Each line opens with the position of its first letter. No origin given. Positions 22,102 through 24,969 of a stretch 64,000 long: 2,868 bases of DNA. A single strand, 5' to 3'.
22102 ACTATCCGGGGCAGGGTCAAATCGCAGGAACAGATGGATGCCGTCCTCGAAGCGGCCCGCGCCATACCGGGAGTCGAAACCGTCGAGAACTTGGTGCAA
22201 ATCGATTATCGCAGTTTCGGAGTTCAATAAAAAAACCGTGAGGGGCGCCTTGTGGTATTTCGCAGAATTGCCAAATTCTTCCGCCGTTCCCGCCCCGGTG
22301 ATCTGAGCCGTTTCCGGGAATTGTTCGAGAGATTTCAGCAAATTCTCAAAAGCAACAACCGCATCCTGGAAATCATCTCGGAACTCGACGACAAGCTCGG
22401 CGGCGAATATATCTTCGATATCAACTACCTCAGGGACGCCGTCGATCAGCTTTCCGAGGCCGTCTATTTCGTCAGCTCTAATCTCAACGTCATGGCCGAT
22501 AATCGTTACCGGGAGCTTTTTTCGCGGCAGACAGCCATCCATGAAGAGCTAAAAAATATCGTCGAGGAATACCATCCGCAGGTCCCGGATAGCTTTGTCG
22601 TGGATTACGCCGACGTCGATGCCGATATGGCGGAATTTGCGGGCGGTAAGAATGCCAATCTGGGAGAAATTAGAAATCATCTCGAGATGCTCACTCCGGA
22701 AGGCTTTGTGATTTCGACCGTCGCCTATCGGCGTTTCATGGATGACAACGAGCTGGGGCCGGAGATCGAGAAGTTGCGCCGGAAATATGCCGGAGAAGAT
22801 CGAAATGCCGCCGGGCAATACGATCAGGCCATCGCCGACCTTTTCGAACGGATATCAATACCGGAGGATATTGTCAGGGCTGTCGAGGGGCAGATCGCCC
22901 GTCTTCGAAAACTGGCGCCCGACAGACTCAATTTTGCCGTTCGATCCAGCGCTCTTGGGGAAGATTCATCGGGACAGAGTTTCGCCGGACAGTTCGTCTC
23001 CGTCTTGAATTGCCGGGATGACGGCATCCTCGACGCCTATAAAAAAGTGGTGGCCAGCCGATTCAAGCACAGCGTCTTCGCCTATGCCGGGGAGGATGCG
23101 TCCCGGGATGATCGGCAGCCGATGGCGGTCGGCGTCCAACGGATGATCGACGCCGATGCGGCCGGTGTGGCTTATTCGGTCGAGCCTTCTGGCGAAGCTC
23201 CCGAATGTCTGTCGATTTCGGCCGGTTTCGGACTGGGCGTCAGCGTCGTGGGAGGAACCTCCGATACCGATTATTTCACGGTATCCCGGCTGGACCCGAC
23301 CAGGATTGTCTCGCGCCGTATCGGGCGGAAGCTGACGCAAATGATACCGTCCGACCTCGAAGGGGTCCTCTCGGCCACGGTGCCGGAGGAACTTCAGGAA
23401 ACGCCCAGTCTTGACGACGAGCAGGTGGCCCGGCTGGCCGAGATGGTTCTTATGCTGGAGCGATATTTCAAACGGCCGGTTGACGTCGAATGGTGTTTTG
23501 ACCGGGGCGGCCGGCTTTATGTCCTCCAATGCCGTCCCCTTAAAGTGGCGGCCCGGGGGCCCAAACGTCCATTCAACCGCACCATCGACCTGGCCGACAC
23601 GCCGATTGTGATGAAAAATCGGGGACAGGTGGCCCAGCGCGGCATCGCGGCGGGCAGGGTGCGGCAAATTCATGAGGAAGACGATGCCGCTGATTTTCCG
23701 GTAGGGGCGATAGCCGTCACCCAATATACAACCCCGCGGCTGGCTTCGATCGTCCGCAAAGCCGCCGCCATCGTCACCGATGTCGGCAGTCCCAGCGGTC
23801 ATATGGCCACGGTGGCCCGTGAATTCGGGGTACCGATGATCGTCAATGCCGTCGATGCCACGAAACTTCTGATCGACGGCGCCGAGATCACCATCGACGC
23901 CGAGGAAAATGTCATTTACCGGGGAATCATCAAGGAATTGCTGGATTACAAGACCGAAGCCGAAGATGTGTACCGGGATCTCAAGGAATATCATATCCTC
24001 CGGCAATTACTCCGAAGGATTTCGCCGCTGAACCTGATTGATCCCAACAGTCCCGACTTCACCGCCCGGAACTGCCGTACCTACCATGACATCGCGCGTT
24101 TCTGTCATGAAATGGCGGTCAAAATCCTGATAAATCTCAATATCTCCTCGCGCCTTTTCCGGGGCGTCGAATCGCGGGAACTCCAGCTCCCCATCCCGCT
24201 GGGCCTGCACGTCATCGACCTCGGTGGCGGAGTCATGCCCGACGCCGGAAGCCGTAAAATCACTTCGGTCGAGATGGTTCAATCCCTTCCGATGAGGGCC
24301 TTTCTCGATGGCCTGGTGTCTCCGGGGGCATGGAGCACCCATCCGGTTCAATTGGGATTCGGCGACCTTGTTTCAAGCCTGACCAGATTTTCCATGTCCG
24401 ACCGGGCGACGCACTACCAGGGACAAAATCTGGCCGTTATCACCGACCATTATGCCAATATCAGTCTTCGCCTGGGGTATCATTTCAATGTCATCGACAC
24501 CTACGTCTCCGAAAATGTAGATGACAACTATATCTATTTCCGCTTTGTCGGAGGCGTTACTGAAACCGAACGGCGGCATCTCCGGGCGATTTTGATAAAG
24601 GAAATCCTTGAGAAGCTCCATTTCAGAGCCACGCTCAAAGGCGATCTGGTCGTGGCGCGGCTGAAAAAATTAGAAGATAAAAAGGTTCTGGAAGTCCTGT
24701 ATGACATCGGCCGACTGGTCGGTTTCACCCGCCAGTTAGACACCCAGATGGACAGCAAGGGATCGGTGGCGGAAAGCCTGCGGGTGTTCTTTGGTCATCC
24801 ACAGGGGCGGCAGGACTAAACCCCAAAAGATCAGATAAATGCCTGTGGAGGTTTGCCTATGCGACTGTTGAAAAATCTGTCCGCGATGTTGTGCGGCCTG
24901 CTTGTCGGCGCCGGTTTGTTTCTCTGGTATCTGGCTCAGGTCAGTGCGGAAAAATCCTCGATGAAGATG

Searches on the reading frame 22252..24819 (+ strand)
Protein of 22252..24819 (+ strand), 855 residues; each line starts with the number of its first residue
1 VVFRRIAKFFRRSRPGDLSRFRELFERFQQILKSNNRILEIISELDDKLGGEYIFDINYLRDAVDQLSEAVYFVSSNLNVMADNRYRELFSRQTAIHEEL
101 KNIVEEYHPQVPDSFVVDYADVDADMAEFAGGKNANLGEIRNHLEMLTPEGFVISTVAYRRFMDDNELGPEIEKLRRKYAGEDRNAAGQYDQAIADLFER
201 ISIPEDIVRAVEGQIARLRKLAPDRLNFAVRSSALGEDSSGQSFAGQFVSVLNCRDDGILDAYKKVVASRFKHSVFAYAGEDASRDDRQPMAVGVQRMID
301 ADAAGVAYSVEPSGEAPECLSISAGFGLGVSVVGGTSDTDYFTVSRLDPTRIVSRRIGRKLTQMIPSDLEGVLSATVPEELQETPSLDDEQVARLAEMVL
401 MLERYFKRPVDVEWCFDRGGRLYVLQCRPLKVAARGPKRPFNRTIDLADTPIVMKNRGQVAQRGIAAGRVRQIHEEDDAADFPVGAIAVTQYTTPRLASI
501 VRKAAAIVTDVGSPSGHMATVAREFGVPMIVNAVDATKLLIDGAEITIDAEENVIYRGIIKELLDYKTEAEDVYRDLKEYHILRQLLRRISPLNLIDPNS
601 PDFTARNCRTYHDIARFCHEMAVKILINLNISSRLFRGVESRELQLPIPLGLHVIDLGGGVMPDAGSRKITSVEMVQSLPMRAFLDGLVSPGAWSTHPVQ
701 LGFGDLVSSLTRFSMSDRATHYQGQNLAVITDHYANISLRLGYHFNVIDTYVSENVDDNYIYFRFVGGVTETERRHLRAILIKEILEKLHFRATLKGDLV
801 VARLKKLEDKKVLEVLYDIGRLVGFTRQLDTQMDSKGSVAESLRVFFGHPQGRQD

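Call 33: search_protein_families(library=pfam, proteins=[window:22252-24819:+], max_evalue=0.0001)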
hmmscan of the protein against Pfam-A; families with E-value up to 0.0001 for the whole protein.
window:22252-24819:+ (855 aa): 2 families
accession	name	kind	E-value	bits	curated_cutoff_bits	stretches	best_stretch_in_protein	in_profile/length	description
PF01326.24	PPDK_N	-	5.1e-78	263.1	27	1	129-438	3-317/328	Pyruvate phosphate dikinase, AMP/ATP-binding domain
PF00391.29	PEP-utilizers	-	3.4e-18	65.4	23.1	1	483-552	2-71/72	PEP-utilising enzyme, mobile domain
